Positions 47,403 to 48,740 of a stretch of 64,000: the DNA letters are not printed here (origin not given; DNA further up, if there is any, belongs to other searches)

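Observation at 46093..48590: Sensor-type GAF-GAF-degenerate-GGDEF protein translationally coupled to a non-canonical MreB paralog, at the head of a low-GC island.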

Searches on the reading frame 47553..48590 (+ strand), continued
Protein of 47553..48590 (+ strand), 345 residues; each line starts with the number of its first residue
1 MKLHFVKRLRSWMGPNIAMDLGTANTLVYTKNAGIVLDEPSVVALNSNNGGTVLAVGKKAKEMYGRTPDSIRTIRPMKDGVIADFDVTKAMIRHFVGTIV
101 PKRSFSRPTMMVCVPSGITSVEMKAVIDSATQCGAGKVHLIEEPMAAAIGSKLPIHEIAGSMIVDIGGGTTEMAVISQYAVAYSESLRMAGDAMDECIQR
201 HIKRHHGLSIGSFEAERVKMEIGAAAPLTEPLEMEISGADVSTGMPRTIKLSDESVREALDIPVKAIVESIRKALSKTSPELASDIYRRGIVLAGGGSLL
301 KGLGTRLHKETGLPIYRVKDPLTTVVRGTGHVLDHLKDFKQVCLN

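Call 17: find_encoding_contigs(protein=P0087, flank=8000, max_places=2)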
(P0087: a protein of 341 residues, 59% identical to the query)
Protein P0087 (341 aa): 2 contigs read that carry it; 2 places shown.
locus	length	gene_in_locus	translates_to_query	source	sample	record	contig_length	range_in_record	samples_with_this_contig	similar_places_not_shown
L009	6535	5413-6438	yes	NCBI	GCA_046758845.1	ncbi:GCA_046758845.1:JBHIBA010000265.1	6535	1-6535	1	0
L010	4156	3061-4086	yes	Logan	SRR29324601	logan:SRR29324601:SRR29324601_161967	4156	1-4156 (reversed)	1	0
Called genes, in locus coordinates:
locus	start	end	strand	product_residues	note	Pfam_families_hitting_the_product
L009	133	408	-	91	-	PF03626:COX4_pro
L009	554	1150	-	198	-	PF00510:COX3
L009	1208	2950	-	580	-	PF00115:COX1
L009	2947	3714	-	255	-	PF02790:COX2_TM (weak), PF00116:COX2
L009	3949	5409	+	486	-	PF01590:GAF, PF13185:GAF_2, PF13492:GAF_3 (weak), PF13185:GAF_2, PF13492:GAF_3, PF01590:GAF, PF00990:GGDEF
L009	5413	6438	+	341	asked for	PF06723:MreB_Mbl, PF00012:HSP70 (faint), PF00022:Actin (weak), PF11104:PilM_2 (faint), PF14450:FtsA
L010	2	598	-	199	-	?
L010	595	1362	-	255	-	PF02790:COX2_TM (weak), PF00116:COX2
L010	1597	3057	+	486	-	PF01590:GAF, PF13185:GAF_2, PF13492:GAF_3 (weak), PF13185:GAF_2, PF13492:GAF_3, PF01590:GAF, PF00990:GGDEF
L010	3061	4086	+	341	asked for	PF06723:MreB_Mbl, PF00012:HSP70 (faint), PF00022:Actin (weak), PF11104:PilM_2 (faint), PF14450:FtsA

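Call 19: find_encoding_contigs(protein=P0077, flank=8000, max_places=1)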
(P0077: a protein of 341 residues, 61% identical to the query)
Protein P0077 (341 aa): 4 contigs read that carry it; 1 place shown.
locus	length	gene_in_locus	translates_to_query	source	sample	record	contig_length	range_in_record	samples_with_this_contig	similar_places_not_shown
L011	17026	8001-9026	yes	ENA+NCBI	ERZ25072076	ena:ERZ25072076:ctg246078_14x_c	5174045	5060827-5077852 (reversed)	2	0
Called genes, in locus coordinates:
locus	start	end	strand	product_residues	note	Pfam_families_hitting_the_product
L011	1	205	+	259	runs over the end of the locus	PF00106:adh_short, PF08659:KR (weak), PF13561:adh_short_C2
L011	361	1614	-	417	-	PF00817:IMS, PF11798:IMS_HHH, PF21999:IMS_HHH_1, PF11799:IMS_C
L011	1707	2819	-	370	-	PF06500:FrsA-like, PF00326:Peptidase_S9, PF12697:Abhydrolase_6 (weak), PF00561:Abhydrolase_1 (faint), PF12146:Hydrolase_4 (weak), PF01738:DLH (faint)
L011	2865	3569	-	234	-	PF00106:adh_short, PF01370:Epimerase (weak), PF08659:KR, PF13561:adh_short_C2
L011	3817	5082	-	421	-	PF00266:Aminotran_5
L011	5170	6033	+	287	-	PF00892:EamA (weak)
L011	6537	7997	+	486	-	PF01590:GAF, PF13185:GAF_2, PF13492:GAF_3, PF01590:GAF, PF13185:GAF_2, PF13492:GAF_3, PF00990:GGDEF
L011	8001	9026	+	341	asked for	PF06723:MreB_Mbl, PF00022:Actin (weak), PF11104:PilM_2 (faint), PF00012:HSP70 (weak), PF14450:FtsA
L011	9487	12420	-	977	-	PF00005:ABC_tran (faint), PF02463:SMC_N (faint), PF13191:AAA_16 (faint), PF13304:AAA_21 (faint), PF13401:AAA_22 (faint), PF13481:AAA_25 (faint), PF17760:UvrA_inter, PF17755:UvrA_DNA-bind, +2 more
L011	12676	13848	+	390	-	PF00768:Peptidase_S11, PF13354:Beta-lactamase2, PF07943:PBP5_C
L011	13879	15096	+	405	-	PF02636:Methyltransf_28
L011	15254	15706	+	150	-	PF02082:Rrf2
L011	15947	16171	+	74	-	-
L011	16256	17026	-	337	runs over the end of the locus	PF01336:tRNA_anti-codon, PF01966:HD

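Call 20: find_encoding_contigs(protein=P0078, flank=8000, max_places=1)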
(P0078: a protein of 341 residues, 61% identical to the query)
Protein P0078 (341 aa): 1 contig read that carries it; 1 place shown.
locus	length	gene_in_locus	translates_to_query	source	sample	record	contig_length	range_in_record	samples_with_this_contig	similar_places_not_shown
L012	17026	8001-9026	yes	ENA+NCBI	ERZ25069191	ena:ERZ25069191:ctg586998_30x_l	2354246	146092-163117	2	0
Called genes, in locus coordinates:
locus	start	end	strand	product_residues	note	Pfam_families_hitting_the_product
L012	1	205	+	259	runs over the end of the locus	PF00106:adh_short, PF08659:KR (weak), PF13561:adh_short_C2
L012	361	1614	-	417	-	PF00817:IMS, PF11798:IMS_HHH, PF21999:IMS_HHH_1, PF11799:IMS_C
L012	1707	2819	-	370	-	PF06500:FrsA-like, PF12697:Abhydrolase_6 (weak), PF00326:Peptidase_S9, PF00561:Abhydrolase_1 (faint), PF12146:Hydrolase_4 (weak), PF01738:DLH (faint)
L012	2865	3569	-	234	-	PF00106:adh_short, PF01370:Epimerase (weak), PF08659:KR, PF13561:adh_short_C2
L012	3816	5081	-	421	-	PF00266:Aminotran_5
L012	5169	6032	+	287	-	PF00892:EamA (weak)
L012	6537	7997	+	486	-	PF01590:GAF, PF13185:GAF_2, PF13492:GAF_3, PF01590:GAF, PF13185:GAF_2, PF13492:GAF_3, PF00990:GGDEF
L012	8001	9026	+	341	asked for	PF06723:MreB_Mbl, PF00022:Actin (weak), PF11104:PilM_2 (faint), PF00012:HSP70 (weak), PF14450:FtsA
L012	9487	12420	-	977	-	PF00005:ABC_tran (faint), PF02463:SMC_N (faint), PF13191:AAA_16 (faint), PF13304:AAA_21 (faint), PF13401:AAA_22 (faint), PF13481:AAA_25 (faint), PF17760:UvrA_inter, PF17755:UvrA_DNA-bind, +2 more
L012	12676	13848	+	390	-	PF00768:Peptidase_S11, PF13354:Beta-lactamase2, PF07943:PBP5_C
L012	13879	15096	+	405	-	PF02636:Methyltransf_28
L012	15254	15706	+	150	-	PF02082:Rrf2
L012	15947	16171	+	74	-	-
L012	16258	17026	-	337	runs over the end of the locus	PF01336:tRNA_anti-codon, PF01966:HD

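Call 28: search_solved_structures(query=window:47553-48590:+, max_evalue=1e-10, show_alignments=2)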
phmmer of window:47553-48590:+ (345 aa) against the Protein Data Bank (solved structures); distinct sequences matched with E-value up to 1e-10: 12.
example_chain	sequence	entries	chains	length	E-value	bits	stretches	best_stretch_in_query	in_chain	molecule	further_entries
4cze_A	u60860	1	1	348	2.9e-102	345.6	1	15-342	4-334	ROD SHAPE-DETERMINING PROTEIN MREB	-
4czf_A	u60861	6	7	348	2.8e-101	342.3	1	15-342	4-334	ROD SHAPE-DETERMINING PROTEIN MREB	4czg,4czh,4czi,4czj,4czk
4czl_A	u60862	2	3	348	9.4e-101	340.6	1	15-342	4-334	ROD SHAPE-DETERMINING PROTEIN MREB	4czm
1jce_A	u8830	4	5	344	8e-99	334.3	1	16-340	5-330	ROD SHAPE-DETERMINING PROTEIN MREB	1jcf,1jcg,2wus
8azg_M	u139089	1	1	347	7.7e-98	331.1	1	16-341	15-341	Cell shape-determining protein MreB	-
7zpt_M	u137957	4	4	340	1.1e-97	330.5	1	16-341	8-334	Cell shape-determining protein MreB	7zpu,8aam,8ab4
7bvy_A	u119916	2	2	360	1.6e-60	208.5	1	13-330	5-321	Cell shape determining protein MreB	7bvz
7e1c_A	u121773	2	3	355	1.4e-49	172.5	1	17-329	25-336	Cell shape-determining protein MreB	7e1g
8r2n_A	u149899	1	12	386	4.3e-16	62.5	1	71-310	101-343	Actin/actin family protein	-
5ljw_A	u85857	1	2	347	1.8e-13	53.9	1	18-328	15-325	Actin-like ATPase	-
5jyg_A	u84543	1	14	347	2.6e-13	53.3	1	18-328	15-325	Actin-like ATPase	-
5ljv_A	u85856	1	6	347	2.6e-13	53.3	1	18-328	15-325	Actin-like ATPase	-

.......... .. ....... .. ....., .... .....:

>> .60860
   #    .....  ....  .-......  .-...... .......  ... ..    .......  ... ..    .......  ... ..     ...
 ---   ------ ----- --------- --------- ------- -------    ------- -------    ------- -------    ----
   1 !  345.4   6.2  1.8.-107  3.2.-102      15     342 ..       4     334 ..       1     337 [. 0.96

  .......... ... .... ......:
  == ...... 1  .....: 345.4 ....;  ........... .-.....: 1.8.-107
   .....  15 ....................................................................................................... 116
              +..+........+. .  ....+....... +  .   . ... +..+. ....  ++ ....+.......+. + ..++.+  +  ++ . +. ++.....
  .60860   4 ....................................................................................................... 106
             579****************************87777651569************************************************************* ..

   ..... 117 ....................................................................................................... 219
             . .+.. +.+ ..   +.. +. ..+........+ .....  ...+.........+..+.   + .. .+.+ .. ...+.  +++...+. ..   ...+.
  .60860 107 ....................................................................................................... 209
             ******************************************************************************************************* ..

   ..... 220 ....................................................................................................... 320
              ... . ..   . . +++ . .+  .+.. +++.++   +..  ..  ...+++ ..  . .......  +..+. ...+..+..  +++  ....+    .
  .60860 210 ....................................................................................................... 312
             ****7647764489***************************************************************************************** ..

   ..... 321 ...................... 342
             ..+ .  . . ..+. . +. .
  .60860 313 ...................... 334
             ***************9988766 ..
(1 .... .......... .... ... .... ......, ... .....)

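Call 33: find_encoding_contigs(protein=P0148, flank=8000, max_places=1)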
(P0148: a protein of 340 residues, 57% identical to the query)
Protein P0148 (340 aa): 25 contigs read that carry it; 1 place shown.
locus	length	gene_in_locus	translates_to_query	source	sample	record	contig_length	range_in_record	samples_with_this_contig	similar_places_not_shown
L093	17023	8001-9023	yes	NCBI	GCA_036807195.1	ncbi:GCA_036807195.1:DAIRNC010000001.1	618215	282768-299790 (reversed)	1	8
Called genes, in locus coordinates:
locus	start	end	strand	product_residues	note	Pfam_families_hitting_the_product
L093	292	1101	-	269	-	PF01553:Acyltransferase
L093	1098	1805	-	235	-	-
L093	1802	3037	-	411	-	PF05496:RuvB_N, PF13191:AAA_16 (faint), PF00004:AAA, PF07728:AAA_5 (faint), PF16193:AAA_assoc_2, PF12002:MgsA_C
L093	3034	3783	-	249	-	PF20260:PUA_4, PF04452:Methyltrans_RNA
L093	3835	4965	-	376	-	PF01571:GCV_T, PF08669:GCV_T_C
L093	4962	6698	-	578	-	-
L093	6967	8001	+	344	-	PF01590:GAF, PF13185:GAF_2, PF01590:GAF, PF13185:GAF_2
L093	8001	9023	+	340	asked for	PF06723:MreB_Mbl, PF00022:Actin (faint), PF00012:HSP70, PF14450:FtsA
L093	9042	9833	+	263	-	PF00459:Inositol_P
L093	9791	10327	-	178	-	PF00293:NUDIX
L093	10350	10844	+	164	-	PF13673:Acetyltransf_10, PF00583:Acetyltransf_1, PF13420:Acetyltransf_4 (weak), PF24553:Rv0428c_C (weak), PF13508:Acetyltransf_7, PF08445:FR47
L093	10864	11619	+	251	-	PF00121:TIM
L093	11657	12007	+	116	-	PF03840:SecG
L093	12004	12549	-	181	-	-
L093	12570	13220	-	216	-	PF07022:Phage_CI_repr, PF00717:Peptidase_S24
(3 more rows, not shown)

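Call 48: find_encoding_contigs(protein=P0103, flank=8000, max_places=1)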
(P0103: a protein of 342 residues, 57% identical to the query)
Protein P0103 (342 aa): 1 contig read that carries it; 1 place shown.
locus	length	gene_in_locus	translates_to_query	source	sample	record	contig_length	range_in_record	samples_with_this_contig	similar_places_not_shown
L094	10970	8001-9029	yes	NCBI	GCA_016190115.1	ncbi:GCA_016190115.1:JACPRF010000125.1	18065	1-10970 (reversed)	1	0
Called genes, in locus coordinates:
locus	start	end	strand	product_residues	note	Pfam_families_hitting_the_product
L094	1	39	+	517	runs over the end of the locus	PF00512:HisKA, PF02518:HATPase_c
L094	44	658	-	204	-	PF04333:MlaA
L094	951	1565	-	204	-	PF05494:MlaC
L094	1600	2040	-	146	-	PF02470:MlaD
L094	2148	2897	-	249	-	PF00005:ABC_tran, PF13304:AAA_21 (faint)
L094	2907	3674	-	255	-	PF02405:MlaE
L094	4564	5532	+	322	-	PF01208:URO-D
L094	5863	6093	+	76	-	-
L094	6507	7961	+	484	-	PF01590:GAF, PF13185:GAF_2, PF01590:GAF, PF13492:GAF_3, PF00990:GGDEF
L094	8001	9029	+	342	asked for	PF06723:MreB_Mbl, PF00022:Actin, PF11104:PilM_2 (faint), PF00012:HSP70, PF14450:FtsA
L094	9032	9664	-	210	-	PF00578:AhpC-TSA, PF08534:Redoxin, PF00085:Thioredoxin (faint), PF13098:Thioredoxin_2, PF13905:Thioredoxin_8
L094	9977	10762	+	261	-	PF00977:His_biosynth, PF01207:Dus (faint)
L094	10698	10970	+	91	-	PF00977:His_biosynth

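Call 89: search_protein_families(library=padloc, proteins=[window:47553-48590:+], max_evalue=0.001)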
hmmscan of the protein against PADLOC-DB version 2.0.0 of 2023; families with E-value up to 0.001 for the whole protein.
window:47553-48590:+ (345 aa): 0 families
